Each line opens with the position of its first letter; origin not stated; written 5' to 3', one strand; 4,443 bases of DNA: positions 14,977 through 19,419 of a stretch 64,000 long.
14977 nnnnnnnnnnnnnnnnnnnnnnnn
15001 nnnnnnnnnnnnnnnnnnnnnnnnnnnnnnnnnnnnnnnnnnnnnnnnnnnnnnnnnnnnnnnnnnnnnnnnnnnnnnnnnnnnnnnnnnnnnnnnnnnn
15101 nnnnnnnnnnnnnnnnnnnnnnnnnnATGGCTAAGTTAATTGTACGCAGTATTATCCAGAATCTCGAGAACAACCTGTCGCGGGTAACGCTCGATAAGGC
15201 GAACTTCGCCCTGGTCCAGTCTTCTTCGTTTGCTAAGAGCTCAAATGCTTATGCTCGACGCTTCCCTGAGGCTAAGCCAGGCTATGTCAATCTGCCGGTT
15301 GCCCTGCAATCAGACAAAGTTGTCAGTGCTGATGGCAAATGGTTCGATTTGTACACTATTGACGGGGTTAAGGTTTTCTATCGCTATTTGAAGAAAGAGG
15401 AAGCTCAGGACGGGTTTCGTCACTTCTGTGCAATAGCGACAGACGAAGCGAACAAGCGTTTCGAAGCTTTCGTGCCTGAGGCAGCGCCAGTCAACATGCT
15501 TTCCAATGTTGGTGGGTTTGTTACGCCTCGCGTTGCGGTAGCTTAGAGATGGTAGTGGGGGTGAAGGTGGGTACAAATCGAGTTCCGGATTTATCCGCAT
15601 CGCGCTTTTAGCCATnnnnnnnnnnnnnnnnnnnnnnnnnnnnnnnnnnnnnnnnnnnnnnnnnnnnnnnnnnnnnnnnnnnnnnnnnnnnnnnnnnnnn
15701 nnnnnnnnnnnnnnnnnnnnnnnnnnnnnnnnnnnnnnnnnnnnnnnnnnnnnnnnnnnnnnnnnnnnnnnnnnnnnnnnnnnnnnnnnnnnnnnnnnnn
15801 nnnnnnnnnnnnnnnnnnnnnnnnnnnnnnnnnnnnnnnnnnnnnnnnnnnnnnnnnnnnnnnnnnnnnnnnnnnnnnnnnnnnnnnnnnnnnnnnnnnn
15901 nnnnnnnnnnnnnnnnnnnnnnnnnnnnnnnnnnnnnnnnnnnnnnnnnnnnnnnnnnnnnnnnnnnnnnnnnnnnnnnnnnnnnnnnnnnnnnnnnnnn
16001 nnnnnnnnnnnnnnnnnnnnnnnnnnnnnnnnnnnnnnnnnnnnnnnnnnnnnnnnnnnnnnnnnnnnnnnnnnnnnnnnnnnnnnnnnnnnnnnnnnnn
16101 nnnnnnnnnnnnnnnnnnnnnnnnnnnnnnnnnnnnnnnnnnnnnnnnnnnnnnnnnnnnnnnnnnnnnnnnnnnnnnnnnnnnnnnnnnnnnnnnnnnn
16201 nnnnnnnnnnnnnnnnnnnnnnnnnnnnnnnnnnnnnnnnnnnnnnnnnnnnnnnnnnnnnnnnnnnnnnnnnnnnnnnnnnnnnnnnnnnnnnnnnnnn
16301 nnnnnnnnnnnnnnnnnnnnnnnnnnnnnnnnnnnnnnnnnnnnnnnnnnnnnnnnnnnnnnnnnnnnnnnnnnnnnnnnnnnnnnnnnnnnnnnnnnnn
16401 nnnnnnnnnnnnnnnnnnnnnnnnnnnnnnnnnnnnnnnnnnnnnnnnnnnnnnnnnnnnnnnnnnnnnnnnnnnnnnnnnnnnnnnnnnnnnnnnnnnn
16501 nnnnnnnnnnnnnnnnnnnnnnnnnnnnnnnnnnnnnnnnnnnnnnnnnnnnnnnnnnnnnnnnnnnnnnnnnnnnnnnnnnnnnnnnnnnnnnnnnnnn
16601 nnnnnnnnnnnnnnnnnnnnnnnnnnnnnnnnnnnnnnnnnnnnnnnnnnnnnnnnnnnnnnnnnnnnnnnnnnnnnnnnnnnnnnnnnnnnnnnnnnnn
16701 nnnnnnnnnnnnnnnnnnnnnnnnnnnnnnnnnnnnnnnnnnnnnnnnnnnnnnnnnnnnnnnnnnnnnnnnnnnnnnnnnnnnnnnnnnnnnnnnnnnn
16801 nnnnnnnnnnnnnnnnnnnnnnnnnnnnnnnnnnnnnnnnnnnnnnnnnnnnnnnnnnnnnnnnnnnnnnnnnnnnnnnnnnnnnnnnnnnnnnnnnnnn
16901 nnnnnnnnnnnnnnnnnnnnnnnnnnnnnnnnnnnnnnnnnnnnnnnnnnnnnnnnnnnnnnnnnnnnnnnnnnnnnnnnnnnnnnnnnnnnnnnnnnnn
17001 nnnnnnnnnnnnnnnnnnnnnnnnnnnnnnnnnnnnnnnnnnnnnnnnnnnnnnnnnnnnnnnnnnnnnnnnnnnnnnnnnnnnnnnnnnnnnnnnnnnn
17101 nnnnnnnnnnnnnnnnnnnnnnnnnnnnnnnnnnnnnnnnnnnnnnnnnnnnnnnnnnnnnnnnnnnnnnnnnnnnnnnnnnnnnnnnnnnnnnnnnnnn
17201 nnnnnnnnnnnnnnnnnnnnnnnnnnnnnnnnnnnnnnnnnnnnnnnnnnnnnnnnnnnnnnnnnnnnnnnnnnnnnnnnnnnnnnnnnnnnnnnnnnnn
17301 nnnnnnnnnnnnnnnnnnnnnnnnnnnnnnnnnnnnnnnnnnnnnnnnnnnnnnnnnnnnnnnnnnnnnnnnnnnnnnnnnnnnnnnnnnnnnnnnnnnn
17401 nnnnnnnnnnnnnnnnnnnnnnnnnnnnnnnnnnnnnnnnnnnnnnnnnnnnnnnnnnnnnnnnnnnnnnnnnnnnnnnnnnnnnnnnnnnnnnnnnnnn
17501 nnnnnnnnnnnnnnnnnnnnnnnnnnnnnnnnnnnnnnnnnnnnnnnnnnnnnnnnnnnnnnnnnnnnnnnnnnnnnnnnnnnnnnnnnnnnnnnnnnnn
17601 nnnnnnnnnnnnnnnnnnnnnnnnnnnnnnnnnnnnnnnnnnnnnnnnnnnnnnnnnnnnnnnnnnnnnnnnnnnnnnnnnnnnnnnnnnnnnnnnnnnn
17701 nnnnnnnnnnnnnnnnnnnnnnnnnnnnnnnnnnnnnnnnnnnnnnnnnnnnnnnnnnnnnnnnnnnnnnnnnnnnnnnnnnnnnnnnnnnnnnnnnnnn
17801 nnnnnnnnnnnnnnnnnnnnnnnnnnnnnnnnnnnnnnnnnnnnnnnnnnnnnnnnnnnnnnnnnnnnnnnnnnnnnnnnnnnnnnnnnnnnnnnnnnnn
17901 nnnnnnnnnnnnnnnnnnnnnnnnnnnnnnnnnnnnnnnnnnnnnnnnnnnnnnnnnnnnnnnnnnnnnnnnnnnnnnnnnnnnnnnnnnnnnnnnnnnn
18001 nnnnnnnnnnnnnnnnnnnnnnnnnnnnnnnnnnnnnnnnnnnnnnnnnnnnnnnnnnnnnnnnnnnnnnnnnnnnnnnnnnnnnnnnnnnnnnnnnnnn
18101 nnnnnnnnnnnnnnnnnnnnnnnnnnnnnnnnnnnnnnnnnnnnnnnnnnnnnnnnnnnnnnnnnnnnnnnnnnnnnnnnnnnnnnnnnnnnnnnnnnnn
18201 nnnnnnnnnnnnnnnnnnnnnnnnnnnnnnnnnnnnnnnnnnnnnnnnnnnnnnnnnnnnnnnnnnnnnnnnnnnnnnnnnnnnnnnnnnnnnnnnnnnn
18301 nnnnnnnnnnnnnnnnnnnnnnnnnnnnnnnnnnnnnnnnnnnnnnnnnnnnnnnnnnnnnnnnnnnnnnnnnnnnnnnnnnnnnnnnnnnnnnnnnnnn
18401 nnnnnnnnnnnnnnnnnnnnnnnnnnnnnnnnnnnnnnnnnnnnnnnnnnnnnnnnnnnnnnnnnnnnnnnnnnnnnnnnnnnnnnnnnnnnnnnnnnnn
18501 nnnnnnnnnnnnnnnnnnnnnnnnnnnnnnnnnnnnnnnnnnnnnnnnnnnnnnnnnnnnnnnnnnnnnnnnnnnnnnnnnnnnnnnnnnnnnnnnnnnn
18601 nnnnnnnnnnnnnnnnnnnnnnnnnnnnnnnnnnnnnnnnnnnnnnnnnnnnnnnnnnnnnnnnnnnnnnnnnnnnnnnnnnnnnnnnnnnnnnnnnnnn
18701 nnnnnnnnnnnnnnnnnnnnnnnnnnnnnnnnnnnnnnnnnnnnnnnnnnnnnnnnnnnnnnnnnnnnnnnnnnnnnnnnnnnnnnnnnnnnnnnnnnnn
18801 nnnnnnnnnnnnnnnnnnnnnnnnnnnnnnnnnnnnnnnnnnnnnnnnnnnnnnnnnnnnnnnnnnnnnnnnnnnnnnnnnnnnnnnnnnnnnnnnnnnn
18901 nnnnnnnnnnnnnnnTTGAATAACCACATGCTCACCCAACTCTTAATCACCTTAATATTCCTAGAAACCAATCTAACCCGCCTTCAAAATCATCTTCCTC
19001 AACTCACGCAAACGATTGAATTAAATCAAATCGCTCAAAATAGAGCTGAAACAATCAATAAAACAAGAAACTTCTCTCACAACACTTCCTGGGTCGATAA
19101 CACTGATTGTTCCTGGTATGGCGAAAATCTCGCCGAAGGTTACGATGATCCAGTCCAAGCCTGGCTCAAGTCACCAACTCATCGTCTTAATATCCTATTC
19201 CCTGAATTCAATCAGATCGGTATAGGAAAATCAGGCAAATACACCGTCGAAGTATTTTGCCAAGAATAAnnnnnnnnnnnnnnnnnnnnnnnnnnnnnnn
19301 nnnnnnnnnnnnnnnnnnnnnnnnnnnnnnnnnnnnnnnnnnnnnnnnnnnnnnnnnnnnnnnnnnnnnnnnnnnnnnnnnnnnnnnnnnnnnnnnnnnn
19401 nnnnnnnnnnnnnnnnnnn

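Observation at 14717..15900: GC-rich (about 48% GC) island inserted immediately 3' of tRNA-Pro, with about 400 nt of structured non-coding DNA, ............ repeats and an orphan ORF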

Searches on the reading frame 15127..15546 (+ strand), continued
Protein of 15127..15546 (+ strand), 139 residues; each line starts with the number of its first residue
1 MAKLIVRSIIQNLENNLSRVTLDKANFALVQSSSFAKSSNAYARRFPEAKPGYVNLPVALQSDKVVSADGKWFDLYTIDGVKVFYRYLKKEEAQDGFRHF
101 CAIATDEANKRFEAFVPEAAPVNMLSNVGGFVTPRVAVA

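Call 76: fold_search(model_id=the predicted structure, library=viral)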
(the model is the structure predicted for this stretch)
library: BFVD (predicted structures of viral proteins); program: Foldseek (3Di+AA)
matches with E <= 10: 717; with E <= 0.001: 0
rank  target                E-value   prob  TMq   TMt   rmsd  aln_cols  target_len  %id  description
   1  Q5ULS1                3.5e-02  0.35  0.18  0.19  19.1       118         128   15  Orf43 [Lactobacillus phage LP65]
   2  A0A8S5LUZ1            1.2e-01  0.12  0.19  0.15  14.2       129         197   11  Uncharacterized protein [Siphoviridae sp. ctRg61]
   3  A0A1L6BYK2            1.6e-01  0.35  0.24  0.22   9.3       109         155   19  Uncharacterized protein [Mycobacterium phage MrMagoo]
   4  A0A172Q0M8            1.8e-01  0.54  0.26  0.10   7.5       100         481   19  AAA+ ATPase domain-containing protein [Acinetobacter phage vB_AbaM_ME3]
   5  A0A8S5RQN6            2.0e-01  0.08  0.15  0.15  16.2       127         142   11  Uncharacterized protein [Ackermannviridae sp.]
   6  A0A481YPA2            2.2e-01  0.15  0.21  0.10  12.8       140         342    2  Protein kinase [Pithovirus LCDPAC02]
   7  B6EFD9                2.5e-01  0.14  0.17  0.22  12.5       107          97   12  Uncharacterized protein [Stygiolobus rod-shaped virus]
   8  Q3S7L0                2.8e-01  0.10  0.14  0.14  12.9       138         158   14  Pol protein (Fragment) [Human immunodeficiency virus type 1]
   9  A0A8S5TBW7            3.0e-01  0.09  0.13  0.16  21.7       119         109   15  Uncharacterized protein [Siphoviridae sp. ctw757]
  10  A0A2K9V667            3.2e-01  0.16  0.24  0.23  13.5       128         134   11  (no name in the UniProt tables at hand)
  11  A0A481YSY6            3.4e-01  0.25  0.23  0.30  12.1        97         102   14  Uncharacterized protein [Marseillevirus LCMAC102]
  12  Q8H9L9                3.6e-01  0.11  0.21  0.11  25.2       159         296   11  ORF48 [Vibrio phage VHML]
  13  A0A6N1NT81            3.8e-01  0.11  0.19  0.07  16.2       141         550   15  Uncharacterized protein [Tupanvirus soda lake]
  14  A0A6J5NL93            4.0e-01  0.44  0.25  0.40  21.9        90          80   10  Uncharacterized protein [uncultured Caudovirales phage]
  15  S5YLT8                4.0e-01  0.15  0.21  0.21  12.8       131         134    7  Uncharacterized protein [Mycobacterium phage Dylan]
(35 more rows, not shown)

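Call 121: find_related_loci(query=A3, collection=genome_contigs, flank=3000)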
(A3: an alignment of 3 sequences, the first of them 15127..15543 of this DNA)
Query A3 (139 aa) in genome_contigs; peptide patterns used: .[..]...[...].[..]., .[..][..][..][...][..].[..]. (x = any residue, [..] = any of these).
116 stretches matched a pattern, but none encodes a relative of the query by tblastn (E <= 1e-3).

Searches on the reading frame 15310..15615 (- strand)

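Call 9: search_protein_families(library=pfam, proteins=[window:15310-15615:-], max_evalue=0.1)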
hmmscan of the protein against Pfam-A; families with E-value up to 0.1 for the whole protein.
window:15310-15615:- (101 aa): 1 family
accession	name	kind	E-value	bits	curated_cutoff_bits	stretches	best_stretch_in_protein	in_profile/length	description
PF07524.19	Bromo_TP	-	0.019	15.4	24.6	1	35-73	13-51/77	Bromodomain associated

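Call 10: search_protein_families(library=phrogs, proteins=[window:15310-15615:-], max_evalue=0.1)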
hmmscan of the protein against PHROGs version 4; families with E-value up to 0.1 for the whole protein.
window:15310-15615:- (101 aa): 0 families

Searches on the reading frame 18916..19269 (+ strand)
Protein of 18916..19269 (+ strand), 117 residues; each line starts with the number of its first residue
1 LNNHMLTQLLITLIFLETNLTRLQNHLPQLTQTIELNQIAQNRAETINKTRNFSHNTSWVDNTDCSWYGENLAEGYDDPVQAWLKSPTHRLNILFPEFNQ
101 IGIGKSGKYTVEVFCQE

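Call 72: search_protein_families(library=pfam, proteins=[window:18916-19269:+], max_evalue=0.01)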
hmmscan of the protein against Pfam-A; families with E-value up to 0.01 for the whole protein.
window:18916-19269:+ (117 aa): 1 family
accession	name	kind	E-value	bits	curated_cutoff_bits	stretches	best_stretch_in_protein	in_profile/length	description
PF00188.32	CAP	-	3.2e-10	41.3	21.1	1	18-108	4-105/117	Cysteine-rich secretory protein family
